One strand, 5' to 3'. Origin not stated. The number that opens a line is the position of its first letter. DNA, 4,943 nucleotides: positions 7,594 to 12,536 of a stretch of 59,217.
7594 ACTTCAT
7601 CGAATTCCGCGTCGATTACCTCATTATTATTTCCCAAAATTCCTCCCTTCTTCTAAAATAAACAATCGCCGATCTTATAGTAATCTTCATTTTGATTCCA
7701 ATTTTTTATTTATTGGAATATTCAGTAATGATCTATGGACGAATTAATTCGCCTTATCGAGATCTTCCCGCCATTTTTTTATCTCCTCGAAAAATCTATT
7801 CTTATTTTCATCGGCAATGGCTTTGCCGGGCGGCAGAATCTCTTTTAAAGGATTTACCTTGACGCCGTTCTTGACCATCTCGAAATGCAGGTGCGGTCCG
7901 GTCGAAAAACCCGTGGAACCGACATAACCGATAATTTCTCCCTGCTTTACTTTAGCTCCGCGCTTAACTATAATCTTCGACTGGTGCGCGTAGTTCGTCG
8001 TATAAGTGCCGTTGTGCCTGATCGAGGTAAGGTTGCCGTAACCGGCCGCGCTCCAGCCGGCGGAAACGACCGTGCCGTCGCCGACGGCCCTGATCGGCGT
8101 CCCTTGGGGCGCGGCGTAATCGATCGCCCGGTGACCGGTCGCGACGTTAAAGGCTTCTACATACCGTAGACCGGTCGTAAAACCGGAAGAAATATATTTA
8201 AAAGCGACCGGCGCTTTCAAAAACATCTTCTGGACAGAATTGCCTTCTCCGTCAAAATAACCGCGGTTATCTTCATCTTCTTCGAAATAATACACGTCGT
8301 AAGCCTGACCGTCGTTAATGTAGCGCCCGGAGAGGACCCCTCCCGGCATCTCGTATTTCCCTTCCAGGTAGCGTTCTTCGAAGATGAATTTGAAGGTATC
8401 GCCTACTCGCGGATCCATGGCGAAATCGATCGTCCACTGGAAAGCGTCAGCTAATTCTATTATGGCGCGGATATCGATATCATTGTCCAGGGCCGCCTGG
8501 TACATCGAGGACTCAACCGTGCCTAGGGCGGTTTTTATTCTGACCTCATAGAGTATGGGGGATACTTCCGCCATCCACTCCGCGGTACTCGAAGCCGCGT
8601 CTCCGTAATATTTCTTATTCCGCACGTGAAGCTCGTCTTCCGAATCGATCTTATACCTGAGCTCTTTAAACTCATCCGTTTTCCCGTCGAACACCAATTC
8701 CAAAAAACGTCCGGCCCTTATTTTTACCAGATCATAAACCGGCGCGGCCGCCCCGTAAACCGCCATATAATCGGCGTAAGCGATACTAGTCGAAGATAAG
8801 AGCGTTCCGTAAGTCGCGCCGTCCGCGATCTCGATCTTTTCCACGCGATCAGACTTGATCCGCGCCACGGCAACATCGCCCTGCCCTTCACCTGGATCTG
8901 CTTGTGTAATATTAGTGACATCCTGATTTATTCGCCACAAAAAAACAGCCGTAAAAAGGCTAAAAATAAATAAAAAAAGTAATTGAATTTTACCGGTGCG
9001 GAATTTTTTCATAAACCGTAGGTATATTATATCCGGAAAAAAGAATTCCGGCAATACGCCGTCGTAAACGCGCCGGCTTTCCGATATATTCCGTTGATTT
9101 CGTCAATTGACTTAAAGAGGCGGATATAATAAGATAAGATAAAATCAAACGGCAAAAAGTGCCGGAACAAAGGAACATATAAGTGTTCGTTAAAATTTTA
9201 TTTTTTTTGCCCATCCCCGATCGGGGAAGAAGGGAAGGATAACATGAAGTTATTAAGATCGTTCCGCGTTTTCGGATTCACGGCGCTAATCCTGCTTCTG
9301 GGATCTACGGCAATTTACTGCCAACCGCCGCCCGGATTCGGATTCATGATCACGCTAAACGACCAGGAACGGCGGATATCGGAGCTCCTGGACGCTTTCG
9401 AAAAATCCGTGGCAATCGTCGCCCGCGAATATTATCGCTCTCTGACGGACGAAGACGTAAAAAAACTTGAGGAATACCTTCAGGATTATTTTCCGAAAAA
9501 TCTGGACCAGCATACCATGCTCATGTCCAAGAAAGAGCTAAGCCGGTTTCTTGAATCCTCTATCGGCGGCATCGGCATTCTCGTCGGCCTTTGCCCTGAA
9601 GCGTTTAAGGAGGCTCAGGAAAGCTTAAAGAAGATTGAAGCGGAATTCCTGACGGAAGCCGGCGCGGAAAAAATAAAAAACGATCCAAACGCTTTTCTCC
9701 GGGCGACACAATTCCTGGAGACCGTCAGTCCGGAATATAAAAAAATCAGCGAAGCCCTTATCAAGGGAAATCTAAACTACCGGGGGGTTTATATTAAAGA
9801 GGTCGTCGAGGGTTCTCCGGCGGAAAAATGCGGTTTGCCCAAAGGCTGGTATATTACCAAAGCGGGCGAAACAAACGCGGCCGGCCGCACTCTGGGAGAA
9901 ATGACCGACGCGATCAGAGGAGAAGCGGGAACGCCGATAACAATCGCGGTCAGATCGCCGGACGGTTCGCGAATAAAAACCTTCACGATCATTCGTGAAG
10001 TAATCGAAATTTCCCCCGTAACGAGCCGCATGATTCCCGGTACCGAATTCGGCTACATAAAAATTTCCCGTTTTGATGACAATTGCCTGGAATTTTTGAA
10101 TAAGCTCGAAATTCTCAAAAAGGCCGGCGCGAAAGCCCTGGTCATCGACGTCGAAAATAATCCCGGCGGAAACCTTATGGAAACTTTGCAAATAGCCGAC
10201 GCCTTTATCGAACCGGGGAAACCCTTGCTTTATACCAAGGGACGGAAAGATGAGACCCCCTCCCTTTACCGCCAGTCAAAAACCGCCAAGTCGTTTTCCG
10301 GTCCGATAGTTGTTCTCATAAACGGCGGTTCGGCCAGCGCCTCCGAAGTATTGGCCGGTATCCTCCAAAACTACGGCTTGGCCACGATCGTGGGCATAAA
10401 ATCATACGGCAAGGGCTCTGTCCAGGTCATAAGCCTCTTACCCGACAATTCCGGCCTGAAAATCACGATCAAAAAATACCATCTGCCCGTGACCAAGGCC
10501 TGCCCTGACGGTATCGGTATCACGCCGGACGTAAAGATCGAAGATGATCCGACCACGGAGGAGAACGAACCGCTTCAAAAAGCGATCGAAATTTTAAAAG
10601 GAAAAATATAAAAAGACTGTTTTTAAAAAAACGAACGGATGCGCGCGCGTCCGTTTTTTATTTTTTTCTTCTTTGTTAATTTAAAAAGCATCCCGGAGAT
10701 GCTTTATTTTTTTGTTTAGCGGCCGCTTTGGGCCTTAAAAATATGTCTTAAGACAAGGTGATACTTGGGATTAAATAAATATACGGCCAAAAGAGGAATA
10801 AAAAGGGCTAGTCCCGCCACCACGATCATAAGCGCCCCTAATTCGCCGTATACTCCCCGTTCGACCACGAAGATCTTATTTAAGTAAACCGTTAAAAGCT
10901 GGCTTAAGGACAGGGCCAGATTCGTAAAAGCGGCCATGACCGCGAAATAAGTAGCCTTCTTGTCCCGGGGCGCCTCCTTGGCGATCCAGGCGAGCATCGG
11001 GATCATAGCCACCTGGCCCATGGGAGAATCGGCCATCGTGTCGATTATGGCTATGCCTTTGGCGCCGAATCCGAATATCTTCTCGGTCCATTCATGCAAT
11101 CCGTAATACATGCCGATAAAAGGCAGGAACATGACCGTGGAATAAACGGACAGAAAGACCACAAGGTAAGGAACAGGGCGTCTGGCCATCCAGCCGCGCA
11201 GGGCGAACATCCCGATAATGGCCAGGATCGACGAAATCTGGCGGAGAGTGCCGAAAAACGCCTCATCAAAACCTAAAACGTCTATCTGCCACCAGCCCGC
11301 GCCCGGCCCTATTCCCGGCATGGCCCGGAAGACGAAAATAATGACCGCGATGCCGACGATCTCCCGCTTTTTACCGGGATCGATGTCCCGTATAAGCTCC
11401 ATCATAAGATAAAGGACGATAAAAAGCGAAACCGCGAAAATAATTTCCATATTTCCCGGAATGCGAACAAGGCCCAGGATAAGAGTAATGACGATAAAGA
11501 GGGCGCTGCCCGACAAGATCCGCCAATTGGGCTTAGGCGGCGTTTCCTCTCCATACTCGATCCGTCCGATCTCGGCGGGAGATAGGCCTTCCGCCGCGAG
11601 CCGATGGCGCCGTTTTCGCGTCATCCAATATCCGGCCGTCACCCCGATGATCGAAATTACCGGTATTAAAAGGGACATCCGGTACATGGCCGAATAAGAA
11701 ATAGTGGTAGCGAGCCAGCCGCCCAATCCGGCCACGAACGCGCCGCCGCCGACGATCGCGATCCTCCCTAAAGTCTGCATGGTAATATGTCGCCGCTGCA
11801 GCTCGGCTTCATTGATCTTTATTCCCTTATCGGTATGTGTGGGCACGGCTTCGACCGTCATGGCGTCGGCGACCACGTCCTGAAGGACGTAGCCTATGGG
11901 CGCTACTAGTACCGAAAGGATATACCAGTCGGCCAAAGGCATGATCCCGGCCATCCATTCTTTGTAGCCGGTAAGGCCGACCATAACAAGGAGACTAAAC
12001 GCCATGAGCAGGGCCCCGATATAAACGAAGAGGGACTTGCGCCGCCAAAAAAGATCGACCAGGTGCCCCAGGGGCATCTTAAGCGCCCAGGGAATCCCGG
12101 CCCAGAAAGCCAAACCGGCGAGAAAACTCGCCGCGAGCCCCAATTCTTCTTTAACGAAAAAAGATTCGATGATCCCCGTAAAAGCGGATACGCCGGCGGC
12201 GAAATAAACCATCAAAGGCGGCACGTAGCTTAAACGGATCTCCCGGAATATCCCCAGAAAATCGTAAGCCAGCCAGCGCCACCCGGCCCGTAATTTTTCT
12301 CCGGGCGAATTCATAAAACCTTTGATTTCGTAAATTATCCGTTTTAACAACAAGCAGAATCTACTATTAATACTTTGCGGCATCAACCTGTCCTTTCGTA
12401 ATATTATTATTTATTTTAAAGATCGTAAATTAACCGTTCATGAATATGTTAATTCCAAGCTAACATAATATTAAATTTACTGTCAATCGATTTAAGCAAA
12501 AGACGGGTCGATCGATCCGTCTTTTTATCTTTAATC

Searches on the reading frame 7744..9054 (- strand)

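Call 63: search_protein_families(library=pfam, proteins=[window:7744-9054:-], max_evalue=0.001)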
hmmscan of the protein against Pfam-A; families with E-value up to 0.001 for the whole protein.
window:7744-9054:- (436 aa): 2 families
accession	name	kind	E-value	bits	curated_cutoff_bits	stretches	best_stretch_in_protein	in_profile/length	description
PF01551.29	Peptidase_M23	-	1.3e-34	118.7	28.7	1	307-402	2-96/96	Peptidase family M23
PF19425.4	Csd3_N2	-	4.9e-08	33.4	27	1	175-292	8-120/122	Csd3 second domain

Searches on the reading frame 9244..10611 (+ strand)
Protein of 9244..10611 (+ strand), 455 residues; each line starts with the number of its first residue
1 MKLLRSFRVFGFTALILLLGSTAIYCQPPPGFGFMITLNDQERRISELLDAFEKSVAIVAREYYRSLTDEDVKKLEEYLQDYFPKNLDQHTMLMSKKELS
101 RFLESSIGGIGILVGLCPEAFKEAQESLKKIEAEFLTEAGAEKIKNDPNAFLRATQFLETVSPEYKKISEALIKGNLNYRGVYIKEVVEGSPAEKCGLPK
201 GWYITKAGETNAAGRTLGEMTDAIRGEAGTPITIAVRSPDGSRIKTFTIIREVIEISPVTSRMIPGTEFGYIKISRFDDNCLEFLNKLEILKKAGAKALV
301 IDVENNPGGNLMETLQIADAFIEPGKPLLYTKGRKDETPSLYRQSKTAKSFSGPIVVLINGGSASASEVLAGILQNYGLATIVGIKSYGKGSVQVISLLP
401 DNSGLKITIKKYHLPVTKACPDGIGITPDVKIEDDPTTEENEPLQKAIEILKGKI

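Call 63: search_protein_families(library=pfam, proteins=[window:9244-10611:+], max_evalue=0.001)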
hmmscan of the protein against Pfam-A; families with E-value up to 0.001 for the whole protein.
window:9244-10611:+ (455 aa): 2 families
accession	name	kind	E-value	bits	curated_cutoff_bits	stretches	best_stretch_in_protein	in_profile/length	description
PF03572.23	Peptidase_S41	-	5.9e-43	146.7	24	1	269-432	2-165/165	Peptidase family S41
PF17820.7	PDZ_6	-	2.5e-05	24.4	27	1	184-237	2-53/54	PDZ domain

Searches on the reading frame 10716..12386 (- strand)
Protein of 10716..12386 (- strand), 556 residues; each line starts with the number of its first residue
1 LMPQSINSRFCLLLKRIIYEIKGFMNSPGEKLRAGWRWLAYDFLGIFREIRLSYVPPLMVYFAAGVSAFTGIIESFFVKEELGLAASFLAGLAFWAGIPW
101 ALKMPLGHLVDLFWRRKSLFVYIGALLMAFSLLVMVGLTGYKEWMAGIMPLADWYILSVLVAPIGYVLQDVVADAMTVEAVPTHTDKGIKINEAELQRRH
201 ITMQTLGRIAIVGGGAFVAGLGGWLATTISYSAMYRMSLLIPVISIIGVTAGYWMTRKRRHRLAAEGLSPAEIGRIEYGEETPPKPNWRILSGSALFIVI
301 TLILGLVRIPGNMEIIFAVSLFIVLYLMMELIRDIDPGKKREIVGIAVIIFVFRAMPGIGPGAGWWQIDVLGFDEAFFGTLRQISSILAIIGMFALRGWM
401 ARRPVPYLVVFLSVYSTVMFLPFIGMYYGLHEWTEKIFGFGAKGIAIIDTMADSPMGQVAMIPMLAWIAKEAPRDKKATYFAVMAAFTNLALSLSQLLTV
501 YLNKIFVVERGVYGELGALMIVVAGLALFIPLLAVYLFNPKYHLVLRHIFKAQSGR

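Call 8: search_protein_families(library=pfam, proteins=[window:10716-12386:-], max_evalue=0.001)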
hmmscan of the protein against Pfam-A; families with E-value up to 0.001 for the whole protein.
window:10716-12386:- (556 aa): 2 families
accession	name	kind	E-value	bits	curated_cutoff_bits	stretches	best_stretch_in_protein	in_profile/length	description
PF03092.22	BT1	-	4.4e-14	52.5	22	1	69-538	7-412/432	BT1 family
PF07690.21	MFS_1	-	1.7e-06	27.6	33.4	1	62-494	8-345/347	Major Facilitator Superfamily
